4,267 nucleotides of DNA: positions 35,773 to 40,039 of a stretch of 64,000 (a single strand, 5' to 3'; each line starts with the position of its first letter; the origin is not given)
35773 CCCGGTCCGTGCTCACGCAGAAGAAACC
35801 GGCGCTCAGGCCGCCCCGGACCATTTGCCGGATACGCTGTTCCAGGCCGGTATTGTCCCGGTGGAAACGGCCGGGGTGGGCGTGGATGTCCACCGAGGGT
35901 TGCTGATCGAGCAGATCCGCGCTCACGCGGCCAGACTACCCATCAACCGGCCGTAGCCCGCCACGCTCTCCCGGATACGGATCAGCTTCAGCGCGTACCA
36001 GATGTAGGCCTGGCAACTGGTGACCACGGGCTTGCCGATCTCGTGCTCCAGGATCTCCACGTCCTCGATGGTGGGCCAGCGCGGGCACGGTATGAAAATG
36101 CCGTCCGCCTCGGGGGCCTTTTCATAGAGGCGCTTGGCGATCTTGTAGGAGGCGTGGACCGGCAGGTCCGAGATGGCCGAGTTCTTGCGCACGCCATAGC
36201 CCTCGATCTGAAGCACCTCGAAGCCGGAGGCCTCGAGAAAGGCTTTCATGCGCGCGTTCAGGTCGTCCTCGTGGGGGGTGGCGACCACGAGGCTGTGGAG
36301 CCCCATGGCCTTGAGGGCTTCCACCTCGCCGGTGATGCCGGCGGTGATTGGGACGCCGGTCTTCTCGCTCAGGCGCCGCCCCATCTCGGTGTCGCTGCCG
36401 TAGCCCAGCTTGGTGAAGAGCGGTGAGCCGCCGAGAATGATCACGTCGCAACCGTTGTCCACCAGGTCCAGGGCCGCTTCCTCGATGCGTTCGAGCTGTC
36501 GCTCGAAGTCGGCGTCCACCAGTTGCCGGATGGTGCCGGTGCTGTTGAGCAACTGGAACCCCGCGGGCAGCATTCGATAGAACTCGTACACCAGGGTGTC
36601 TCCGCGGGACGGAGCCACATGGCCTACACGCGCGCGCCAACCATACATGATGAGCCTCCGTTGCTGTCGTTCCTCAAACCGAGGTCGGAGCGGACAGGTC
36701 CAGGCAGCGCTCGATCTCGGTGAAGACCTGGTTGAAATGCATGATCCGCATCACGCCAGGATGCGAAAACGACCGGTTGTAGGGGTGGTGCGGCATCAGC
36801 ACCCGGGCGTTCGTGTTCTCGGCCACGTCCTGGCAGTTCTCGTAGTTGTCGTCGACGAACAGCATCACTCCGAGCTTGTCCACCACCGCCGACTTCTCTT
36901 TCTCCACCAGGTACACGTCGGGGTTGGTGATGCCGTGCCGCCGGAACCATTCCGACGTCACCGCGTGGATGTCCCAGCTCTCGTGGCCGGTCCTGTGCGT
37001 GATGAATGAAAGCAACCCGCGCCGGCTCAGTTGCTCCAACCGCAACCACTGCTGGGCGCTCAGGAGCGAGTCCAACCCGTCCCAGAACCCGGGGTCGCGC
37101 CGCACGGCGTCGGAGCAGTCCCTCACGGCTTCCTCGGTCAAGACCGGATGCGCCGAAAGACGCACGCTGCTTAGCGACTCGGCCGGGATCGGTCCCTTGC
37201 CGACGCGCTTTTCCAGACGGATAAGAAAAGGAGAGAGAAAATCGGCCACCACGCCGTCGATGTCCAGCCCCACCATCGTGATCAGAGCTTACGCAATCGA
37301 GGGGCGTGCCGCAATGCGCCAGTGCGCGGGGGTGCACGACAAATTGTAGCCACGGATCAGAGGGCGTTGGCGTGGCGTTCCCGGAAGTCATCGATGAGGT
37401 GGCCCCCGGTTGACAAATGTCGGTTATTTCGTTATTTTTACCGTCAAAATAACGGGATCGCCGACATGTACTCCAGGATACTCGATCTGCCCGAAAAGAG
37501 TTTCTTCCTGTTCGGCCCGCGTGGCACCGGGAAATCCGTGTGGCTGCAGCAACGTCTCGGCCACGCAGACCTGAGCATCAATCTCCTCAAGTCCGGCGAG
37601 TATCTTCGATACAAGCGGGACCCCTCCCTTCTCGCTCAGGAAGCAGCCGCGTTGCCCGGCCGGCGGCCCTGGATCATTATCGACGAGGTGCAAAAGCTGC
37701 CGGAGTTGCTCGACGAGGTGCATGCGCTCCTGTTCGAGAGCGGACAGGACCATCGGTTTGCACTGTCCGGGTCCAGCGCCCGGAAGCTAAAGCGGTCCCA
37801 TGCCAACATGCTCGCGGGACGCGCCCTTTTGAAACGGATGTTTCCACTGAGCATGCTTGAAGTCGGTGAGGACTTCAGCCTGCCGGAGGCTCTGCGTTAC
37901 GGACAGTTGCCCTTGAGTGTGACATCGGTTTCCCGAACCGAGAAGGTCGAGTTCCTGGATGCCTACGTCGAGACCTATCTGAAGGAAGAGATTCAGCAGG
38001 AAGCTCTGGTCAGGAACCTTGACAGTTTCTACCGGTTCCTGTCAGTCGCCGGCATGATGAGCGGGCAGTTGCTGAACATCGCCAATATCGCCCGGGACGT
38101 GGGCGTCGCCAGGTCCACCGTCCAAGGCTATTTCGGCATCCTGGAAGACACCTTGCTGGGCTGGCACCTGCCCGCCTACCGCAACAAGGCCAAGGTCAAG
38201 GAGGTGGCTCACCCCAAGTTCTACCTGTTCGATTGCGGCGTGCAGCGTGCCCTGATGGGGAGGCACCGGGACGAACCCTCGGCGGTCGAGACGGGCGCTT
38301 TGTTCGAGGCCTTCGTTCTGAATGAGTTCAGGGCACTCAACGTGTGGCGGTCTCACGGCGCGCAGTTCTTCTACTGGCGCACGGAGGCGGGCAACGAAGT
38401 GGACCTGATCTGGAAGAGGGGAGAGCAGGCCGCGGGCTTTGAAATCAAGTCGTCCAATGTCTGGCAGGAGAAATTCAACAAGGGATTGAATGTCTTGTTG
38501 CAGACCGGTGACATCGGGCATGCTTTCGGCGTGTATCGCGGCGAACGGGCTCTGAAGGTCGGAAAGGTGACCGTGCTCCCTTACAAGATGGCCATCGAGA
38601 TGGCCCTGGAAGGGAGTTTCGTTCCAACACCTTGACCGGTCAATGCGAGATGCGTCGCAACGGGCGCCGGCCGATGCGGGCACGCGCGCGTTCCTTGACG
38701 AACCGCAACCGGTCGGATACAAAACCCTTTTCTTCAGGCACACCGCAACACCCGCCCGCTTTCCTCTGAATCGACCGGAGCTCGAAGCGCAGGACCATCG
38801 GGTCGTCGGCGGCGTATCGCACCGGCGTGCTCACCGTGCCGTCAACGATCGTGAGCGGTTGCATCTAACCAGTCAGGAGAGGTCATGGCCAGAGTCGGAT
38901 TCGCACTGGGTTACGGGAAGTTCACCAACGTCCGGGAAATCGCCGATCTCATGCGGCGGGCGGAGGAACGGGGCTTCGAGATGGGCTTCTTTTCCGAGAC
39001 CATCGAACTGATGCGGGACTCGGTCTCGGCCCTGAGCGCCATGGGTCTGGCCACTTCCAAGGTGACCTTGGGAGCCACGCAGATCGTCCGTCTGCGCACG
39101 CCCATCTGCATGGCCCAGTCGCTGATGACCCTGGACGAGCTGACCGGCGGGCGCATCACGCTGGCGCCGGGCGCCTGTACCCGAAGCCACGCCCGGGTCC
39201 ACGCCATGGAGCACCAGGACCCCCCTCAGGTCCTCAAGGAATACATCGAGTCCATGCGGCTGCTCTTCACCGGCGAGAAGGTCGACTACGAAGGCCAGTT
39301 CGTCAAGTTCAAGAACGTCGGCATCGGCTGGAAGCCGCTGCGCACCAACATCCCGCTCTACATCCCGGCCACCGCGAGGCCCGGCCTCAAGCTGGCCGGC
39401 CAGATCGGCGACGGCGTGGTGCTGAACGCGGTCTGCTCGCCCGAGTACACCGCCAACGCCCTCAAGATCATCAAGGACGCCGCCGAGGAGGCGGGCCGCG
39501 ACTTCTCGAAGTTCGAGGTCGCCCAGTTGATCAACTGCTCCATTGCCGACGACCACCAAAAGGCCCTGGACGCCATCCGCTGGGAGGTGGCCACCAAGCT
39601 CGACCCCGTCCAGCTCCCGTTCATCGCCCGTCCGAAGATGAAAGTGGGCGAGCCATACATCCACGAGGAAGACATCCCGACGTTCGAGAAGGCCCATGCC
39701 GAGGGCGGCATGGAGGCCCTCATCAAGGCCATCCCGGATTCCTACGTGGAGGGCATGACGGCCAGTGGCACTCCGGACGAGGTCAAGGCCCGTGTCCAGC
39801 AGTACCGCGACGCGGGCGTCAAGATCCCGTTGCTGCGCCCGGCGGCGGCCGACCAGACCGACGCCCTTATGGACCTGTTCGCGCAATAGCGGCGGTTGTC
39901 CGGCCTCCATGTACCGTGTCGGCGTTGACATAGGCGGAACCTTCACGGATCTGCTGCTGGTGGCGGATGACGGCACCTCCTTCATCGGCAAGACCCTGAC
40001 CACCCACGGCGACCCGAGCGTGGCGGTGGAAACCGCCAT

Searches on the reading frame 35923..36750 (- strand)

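Call 15: search_protein_families(library=pfam, proteins=[window:35923-36750:-], max_evalue=0.00001)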
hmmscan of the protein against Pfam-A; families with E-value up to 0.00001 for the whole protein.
window:35923-36750:- (275 aa): 2 families
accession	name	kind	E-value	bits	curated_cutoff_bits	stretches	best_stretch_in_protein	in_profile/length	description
PF17645.6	Amdase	-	2.1e-32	113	25.9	1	72-270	30-228/228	Arylmalonate decarboxylase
PF01177.27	Asp_Glu_race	-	2.3e-06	28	31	0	79-111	153-185/211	Asp/Glu/Hydantoin racemase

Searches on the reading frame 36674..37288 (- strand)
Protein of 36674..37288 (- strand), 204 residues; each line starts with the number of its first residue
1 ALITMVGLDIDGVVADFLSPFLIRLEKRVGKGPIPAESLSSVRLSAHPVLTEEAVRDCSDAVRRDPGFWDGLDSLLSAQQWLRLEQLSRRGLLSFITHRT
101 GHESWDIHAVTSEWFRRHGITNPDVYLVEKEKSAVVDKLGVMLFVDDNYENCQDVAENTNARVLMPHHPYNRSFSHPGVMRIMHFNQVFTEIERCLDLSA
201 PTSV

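Call 15: search_protein_families(library=pfam, proteins=[window:36674-37288:-], max_evalue=0.00001)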
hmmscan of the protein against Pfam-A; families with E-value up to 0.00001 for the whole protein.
window:36674-37288:- (204 aa): 1 family
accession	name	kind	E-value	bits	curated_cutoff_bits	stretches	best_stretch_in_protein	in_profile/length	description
PF06941.18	NT5C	-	6.8e-09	36.3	24.8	1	5-182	3-164/180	5' nucleotidase, deoxy (Pyrimidine), cytosolic type C protein (NT5C)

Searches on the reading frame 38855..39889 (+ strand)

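Call 35: search_protein_families(library=pfam, proteins=[window:38855-39889:+], max_evalue=0.00001)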
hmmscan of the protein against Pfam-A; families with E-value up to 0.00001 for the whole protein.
window:38855-39889:+ (344 aa): 1 family
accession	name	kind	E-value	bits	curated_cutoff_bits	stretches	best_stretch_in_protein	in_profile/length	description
PF00296.26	Bac_luciferase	-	2.8e-53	181.7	27.9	1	19-322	16-312/314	Luciferase-like monooxygenase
